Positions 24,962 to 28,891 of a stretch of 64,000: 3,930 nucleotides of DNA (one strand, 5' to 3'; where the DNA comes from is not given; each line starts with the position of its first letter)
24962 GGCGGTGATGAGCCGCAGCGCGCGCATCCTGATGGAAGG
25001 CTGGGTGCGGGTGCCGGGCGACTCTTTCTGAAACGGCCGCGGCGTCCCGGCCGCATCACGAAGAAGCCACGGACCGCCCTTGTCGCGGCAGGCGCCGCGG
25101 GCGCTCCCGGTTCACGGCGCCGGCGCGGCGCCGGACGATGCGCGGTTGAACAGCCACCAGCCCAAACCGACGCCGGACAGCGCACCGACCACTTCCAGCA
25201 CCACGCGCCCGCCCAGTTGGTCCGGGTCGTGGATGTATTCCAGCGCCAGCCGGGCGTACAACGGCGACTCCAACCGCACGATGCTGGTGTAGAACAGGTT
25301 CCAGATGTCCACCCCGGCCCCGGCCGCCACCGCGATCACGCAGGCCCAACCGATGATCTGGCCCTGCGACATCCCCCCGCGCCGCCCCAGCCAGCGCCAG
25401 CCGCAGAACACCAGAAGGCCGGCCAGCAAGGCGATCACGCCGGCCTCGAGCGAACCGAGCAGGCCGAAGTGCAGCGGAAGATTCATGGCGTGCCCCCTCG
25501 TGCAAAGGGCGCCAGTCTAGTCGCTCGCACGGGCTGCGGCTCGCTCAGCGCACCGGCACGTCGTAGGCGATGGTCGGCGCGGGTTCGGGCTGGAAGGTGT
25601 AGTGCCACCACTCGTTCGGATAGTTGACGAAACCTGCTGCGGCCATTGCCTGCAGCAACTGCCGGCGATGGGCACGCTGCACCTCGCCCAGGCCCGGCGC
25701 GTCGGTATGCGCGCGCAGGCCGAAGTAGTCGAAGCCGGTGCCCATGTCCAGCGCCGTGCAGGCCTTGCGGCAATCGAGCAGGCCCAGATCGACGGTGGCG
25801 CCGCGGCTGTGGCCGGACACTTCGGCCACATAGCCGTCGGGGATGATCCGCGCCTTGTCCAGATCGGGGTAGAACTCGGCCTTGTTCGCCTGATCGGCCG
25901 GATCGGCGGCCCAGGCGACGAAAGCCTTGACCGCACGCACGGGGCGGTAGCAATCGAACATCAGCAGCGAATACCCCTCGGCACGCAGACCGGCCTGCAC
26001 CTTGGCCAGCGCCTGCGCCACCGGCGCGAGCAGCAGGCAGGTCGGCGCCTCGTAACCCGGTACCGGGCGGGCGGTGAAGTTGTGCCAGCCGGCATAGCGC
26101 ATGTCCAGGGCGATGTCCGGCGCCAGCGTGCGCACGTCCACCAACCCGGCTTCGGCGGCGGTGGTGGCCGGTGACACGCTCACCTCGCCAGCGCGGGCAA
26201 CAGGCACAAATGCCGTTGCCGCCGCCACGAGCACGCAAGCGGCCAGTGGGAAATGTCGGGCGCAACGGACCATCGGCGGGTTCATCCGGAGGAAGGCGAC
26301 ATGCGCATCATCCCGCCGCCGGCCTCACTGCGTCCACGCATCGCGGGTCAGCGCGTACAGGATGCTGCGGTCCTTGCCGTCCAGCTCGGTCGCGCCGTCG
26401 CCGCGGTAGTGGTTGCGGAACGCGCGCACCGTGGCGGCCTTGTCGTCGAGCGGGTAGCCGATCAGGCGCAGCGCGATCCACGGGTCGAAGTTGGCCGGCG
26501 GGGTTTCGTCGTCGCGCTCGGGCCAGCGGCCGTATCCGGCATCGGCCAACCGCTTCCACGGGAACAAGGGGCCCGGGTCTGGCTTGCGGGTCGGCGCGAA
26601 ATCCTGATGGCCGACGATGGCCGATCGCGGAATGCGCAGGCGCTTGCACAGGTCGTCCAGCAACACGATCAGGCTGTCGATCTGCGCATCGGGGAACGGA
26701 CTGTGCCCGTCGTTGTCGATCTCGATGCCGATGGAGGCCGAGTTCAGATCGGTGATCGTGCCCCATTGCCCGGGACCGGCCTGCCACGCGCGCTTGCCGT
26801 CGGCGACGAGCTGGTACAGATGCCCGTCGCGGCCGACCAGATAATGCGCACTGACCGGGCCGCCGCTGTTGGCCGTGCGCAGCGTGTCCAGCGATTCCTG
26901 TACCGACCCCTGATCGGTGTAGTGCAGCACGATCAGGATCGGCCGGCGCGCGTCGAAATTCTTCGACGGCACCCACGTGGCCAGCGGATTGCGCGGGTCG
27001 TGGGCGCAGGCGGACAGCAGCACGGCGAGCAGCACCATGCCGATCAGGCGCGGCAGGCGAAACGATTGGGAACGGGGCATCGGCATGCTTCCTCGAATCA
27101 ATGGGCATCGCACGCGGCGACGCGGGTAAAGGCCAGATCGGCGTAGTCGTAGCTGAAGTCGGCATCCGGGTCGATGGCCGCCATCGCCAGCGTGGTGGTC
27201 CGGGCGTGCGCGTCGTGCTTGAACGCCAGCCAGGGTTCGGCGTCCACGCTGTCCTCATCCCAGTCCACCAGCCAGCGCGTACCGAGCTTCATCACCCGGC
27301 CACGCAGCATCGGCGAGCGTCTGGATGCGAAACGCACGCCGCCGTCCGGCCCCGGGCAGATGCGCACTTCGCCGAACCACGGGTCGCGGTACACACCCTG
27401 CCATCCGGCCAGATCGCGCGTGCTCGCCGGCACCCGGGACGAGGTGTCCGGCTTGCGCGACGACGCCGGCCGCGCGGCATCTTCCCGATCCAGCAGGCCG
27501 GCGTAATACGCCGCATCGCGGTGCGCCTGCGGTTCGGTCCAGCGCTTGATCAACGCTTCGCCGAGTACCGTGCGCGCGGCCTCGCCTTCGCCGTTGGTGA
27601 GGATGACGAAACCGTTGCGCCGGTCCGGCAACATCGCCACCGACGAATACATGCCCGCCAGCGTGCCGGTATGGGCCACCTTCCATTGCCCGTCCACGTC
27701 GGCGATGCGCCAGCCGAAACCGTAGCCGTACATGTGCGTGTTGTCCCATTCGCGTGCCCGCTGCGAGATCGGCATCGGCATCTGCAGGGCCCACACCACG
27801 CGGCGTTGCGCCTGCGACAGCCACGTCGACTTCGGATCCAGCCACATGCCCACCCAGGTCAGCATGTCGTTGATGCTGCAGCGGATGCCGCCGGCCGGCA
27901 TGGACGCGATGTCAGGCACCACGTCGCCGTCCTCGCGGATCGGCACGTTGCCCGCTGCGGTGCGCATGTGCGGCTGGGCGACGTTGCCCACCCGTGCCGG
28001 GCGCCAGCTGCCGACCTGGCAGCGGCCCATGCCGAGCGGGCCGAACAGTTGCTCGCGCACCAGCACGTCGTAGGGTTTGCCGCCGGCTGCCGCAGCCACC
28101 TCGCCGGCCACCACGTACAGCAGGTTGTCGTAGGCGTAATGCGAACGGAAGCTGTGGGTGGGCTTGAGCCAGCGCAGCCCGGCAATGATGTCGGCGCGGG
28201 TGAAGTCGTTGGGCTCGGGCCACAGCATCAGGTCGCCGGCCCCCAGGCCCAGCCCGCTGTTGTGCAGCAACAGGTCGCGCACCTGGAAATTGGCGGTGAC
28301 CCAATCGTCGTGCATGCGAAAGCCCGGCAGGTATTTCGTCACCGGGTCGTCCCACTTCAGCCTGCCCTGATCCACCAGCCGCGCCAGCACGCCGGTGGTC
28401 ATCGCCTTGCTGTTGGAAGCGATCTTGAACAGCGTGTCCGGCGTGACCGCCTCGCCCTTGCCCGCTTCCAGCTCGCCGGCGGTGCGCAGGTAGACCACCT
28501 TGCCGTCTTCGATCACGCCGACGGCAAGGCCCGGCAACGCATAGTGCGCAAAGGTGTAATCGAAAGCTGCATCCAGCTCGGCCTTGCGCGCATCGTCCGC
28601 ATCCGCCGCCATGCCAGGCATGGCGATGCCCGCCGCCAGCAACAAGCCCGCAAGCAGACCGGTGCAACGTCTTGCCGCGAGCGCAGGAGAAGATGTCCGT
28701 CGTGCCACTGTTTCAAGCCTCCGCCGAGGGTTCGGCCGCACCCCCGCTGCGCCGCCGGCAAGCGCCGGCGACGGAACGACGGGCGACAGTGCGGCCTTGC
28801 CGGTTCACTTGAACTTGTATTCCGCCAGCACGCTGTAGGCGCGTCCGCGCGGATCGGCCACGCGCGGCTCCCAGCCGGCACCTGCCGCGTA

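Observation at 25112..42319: A ~17 kb TonB-receptor-anchored locus that looks dedicated to importing and dismantling peptidoglycan peptides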

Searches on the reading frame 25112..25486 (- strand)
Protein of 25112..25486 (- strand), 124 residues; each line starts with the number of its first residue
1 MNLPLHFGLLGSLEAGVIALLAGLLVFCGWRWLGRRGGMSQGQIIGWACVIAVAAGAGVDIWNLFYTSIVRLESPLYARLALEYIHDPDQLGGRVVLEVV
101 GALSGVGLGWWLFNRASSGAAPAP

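Call 7: search_protein_families(library=pfam, proteins=[window:25112-25486:-], max_evalue=0.01)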
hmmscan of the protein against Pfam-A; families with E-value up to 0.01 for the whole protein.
window:25112-25486:- (124 aa): 0 families

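Call 20: search_protein_families(library=ncbifam, proteins=[window:25112-25486:-], max_evalue=0.001)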
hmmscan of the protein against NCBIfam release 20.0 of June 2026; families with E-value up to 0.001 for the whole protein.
window:25112-25486:- (124 aa): 0 families

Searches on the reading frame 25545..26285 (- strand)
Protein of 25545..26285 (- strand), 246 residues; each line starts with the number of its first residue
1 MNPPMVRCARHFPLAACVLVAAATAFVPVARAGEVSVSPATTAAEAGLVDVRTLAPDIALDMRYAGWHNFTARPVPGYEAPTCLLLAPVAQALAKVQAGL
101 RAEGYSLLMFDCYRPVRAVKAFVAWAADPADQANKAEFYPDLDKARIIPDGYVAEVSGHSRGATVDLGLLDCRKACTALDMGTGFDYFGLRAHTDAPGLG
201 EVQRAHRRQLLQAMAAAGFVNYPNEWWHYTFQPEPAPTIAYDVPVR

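Call 7: search_protein_families(library=pfam, proteins=[window:25545-26285:-], max_evalue=0.01)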
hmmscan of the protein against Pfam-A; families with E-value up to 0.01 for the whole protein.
window:25545-26285:- (246 aa): 1 family
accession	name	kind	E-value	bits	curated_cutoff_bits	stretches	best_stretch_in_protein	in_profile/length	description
PF01427.22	Peptidase_M15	-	5e-43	147.6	27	1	45-236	2-189/199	D-ala-D-ala dipeptidase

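Call 20: search_protein_families(library=ncbifam, proteins=[window:25545-26285:-], max_evalue=0.001)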
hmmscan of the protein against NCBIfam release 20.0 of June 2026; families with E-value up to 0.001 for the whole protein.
window:25545-26285:- (246 aa): 2 families
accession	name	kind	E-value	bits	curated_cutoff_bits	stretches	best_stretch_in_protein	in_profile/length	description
NF033115.1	dipept_VanX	equivalog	3.4e-54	183.7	320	1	49-245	4-199/199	D-Ala-D-Ala dipeptidase VanX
NF007557.0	PRK10178.1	equivalog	7.8e-34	117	176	1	45-231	4-168/188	D-alanyl-D-alanine dipeptidase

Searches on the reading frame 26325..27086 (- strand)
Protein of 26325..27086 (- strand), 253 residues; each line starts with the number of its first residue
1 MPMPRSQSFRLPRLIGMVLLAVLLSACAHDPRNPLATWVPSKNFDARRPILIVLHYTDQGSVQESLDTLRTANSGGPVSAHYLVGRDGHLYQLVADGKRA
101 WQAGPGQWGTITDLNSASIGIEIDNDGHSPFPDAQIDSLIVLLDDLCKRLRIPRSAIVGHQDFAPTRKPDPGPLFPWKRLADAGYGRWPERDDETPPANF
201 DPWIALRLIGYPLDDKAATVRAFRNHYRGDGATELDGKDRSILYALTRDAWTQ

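Call 7: search_protein_families(library=pfam, proteins=[window:26325-27086:-], max_evalue=0.01)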
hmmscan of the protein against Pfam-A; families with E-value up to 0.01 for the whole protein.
window:26325-27086:- (253 aa): 1 family
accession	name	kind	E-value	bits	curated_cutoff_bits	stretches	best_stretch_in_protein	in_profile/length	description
PF01510.30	Amidase_2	-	3.1e-34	118.5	26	1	47-173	3-131/131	N-acetylmuramoyl-L-alanine amidase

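Call 20: search_protein_families(library=ncbifam, proteins=[window:26325-27086:-], max_evalue=0.001)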
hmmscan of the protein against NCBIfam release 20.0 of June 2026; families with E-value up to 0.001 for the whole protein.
window:26325-27086:- (253 aa): 1 family
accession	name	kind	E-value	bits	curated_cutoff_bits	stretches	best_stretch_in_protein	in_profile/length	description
NF008758.0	PRK11789.1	equivalog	7.2e-28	97.2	143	1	77-182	75-180/190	1,6-anhydro-N-acetylmuramyl-L-alanine amidase AmpD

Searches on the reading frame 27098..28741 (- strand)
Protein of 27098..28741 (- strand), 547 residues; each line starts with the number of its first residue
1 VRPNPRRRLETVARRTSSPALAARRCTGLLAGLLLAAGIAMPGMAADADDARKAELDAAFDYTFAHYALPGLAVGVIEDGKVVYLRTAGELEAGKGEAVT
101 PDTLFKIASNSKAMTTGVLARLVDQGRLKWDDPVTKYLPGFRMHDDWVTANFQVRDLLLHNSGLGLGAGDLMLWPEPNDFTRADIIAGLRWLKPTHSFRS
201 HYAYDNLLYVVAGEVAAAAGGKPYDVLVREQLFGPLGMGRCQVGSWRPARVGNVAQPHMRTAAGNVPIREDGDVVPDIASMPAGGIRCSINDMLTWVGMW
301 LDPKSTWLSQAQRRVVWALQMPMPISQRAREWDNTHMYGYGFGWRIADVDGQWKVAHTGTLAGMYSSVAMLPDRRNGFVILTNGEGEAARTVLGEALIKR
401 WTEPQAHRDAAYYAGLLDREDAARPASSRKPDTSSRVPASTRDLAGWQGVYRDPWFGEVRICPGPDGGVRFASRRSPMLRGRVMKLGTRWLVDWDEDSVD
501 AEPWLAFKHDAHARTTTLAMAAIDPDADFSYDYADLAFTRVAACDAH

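Call 7: search_protein_families(library=pfam, proteins=[window:27098-28741:-], max_evalue=0.01)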
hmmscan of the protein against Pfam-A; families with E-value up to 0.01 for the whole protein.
window:27098-28741:- (547 aa): 2 families
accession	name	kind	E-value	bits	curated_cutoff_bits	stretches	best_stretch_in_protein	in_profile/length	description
PF00144.29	Beta-lactamase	-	1.2e-61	209.2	27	1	57-391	2-317/329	Beta-lactamase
PF11954.13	DUF3471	-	0.0028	18.5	29.3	1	438-540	6-103/103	Domain of unknown function (DUF3471)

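Call 20: search_protein_families(library=ncbifam, proteins=[window:27098-28741:-], max_evalue=0.001)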
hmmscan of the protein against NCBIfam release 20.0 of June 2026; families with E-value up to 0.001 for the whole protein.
window:27098-28741:- (547 aa): 47 families (the best 25 are shown)
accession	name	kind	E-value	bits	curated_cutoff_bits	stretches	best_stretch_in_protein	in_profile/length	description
NF007943.0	PRK10662.1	equivalog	3.2e-26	91.8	266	1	44-382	23-355/380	D-alanyl-D-alanine-carboxypeptidase/endopeptidase AmpH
NF033085.1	bla_class_C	equivalog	6.9e-23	81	415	1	53-306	5-240/356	class C beta-lactamase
NF009622.0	PRK13128.1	equivalog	5.7e-20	71.3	443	1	53-421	6-355/518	D-aminopeptidase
NF033159.0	blaPAC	exception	1.9e-19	69.7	850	1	49-305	24-263/380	PAC family class C beta-lactamase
NF041663.1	ampC_Sliq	exception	8.7e-19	67.7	860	1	30-244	7-205/378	cephalosporin-hydrolyzing class C beta-lactamase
NF000422.6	blaPDC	exception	3.8e-18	65.8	865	1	28-304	11-269/397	PDC family class C beta-lactamase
NF033575.1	blaRHO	exception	1e-17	64.1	825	1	33-301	9-258/380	RHO family class C beta-lactamase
NF000239.3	MOX_CMY1_fam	exception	1.1e-17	64.3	770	1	32-298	13-260/383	CMY-1/MOX family class C beta-lactamase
NF012173.1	CMY2-MIR-ACT-EC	exception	1.1e-17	63.9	680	1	32-347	9-294/380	CMY2/MIR/ACT/EC family class C beta-lactamase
NF050047.1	blaELC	exception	1.2e-17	63.9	840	1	38-301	67-311/434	ELC family class C beta-lactamase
NF000519.2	blaPDC_var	exception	1.9e-17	63.5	900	1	28-305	11-270/397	PDC variant family class C beta-lactamase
NF000423.2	blaSRT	exception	3.9e-17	62.5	860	1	43-260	15-220/378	SRT/SST family class C beta-lactamase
NF033569.1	blaLHK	exception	1e-16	60.9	850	1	37-304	21-271/390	LHK family class C beta-lactamase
NF012172.1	FOX-MOX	exception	4.4e-16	58.8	700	1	34-298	15-257/382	FOX/MOX family class C beta-lactamase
NF000185.2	BlaEC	exception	8e-16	58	850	1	68-348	40-291/377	BlaEC family class C beta-lactamase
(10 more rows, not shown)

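Call 31: search_solved_structures(query=window:27098-28741:-, max_evalue=1e-10, show_alignments=0)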
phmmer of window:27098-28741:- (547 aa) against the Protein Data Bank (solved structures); distinct sequences matched with E-value up to 1e-10: 97 (the best 60 are shown).
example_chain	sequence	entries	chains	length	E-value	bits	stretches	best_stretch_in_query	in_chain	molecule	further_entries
7spn_A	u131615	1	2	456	1.1e-24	90.2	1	49-389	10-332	IS11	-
3ozh_A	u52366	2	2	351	1.7e-18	69.8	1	58-383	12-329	beta-lactamase/D-alanine carboxypeptidase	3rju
2qmi_A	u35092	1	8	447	1.8e-18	69.7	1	63-389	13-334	Pbp related beta-lactamase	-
3o3v_A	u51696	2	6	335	3.5e-18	68.8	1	69-384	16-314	beta-lactamase | ClbP peptidase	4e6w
4e6x_A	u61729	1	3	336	3.5e-18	68.8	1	69-384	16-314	ClbP peptidase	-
7mdc_A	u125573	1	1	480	5.9e-18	68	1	68-384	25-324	Beta-lactamase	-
7ul6_A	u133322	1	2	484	6e-18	68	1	68-384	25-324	Beta-lactamase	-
7mde_A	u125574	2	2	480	1.5e-17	66.6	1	68-384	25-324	Beta-lactamase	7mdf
5e2g_A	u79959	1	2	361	4.5e-17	65.1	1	62-298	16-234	Beta-lactamase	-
9sn1_A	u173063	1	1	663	3.2e-16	62.3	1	60-389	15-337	Beta-lactamase family protein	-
1ci8_A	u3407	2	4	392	3.5e-16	62.2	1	45-252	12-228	PROTEIN (CARBOXYLESTERASE)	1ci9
4gdn_A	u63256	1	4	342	8.9e-16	60.8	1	54-387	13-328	Protein flp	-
6s1s_A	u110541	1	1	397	7e-15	57.9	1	28-305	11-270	Beta-lactamase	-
8sdn_A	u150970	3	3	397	8.4e-15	57.6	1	28-305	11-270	Beta-lactamase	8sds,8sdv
8sdl_A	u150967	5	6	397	1e-14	57.3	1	28-305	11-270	Beta-lactamase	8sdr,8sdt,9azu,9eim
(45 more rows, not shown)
